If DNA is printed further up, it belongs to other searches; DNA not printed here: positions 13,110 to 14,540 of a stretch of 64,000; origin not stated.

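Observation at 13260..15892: Translationally coupled TIR-like (PF10137-type) plus Rx4H HEPN-like gene pair sitting where a portal gene should follow terL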

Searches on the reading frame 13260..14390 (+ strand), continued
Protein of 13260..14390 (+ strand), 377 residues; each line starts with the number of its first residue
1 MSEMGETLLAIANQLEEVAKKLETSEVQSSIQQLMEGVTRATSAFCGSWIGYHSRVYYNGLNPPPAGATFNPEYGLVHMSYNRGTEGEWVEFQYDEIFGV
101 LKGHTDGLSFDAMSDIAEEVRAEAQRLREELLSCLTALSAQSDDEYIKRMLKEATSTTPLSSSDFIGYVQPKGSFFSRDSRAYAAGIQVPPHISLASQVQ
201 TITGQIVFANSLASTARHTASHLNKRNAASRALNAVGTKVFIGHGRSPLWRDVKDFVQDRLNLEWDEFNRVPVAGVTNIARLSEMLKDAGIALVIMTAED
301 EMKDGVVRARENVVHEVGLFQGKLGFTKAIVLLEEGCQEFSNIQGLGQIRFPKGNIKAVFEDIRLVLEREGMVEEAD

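Call 91: find_encoding_contigs(protein=P0020, flank=4000, max_places=2)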
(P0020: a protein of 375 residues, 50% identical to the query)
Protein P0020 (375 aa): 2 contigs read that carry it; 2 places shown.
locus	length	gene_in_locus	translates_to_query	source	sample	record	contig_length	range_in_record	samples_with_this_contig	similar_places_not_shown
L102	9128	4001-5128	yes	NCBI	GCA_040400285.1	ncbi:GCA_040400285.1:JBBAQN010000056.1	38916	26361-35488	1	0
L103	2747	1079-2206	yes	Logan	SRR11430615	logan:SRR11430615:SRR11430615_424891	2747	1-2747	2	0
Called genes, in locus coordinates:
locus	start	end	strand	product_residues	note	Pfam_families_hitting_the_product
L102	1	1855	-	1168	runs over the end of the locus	PF00176:SNF2-rel_dom, PF00270:DEAD, PF04851:ResIII, PF00271:Helicase_C, PF13020:NOV_C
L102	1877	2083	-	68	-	PF12728:HTH_17, PF00376:MerR, PF13411:MerR_1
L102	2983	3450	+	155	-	-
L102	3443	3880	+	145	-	-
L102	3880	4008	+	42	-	-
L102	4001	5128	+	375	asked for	PF10137:CAP12-PCTIR_TIR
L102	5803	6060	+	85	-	-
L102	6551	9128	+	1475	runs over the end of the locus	PF17164:DUF5122, PF00028:Cadherin (weak), PF17803:Cadherin_4, PF17892:Cadherin_5, PF17963:Big_9, PF17892:Cadherin_5, PF17963:Big_9, PF00404:Dockerin_1, +2 more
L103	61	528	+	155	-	-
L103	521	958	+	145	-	-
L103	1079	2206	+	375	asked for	PF10137:CAP12-PCTIR_TIR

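Call 92: find_encoding_contigs(protein=P0024, flank=4000, max_places=2)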
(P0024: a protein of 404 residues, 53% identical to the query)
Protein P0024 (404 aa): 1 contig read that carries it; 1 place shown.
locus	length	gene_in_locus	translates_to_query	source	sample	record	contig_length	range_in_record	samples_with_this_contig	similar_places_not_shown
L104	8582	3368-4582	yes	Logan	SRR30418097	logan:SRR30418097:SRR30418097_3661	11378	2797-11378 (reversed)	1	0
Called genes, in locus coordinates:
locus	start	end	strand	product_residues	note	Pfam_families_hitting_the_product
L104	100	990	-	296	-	PF00589:Phage_integrase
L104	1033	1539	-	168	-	PF10881:DUF2726, PF18741:MTES_1575 (weak)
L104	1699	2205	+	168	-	-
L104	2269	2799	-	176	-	-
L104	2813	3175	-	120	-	-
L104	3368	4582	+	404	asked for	PF10137:CAP12-PCTIR_TIR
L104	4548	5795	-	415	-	PF00263:Secretin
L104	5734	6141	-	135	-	-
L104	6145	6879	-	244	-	PF05707:Zot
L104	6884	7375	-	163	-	-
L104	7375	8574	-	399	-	-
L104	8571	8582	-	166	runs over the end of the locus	-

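Call 93: find_encoding_contigs(protein=P0026, flank=4000, max_places=2)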
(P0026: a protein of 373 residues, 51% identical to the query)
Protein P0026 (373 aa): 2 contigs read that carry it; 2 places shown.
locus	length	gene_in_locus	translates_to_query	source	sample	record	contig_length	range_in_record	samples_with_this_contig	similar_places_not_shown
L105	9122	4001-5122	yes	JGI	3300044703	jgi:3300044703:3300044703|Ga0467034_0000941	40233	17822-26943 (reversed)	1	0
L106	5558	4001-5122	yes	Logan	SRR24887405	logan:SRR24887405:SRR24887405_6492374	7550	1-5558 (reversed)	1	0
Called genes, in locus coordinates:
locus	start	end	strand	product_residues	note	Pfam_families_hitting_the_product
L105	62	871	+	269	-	PF13191:AAA_16 (weak), PF13401:AAA_22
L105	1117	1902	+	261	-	PF04492:Phage_rep_O (weak)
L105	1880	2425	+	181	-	PF13424:TPR_12 (faint), PF00515:TPR_1 (faint), PF13181:TPR_8 (faint)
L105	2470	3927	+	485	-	PF13676:TIR_2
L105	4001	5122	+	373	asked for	PF10137:CAP12-PCTIR_TIR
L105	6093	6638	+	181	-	-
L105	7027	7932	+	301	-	PF04492:Phage_rep_O (weak)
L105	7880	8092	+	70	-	-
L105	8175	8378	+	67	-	PF08410:DUF1737 (weak)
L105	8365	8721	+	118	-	PF13560:HTH_31 (faint), PF13936:HTH_38 (faint), PF04218:CENP-B_N (faint), PF04545:Sigma70_r4 (faint), PF08765:Mor (faint), PF01381:HTH_3 (weak), PF13443:HTH_26 (faint)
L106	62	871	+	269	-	PF13191:AAA_16 (weak), PF13401:AAA_22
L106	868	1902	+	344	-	PF04492:Phage_rep_O (weak)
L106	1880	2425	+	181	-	PF13424:TPR_12 (faint), PF00515:TPR_1 (faint), PF13181:TPR_8 (faint)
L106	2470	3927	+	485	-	PF13676:TIR_2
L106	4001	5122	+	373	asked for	PF10137:CAP12-PCTIR_TIR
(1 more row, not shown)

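Call 107: find_encoding_contigs(protein=window:13260-14390:+, flank=10000, max_places=2)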
Protein window:13260-14390:+ (377 aa): no gene with exactly this product is on record in the collection.
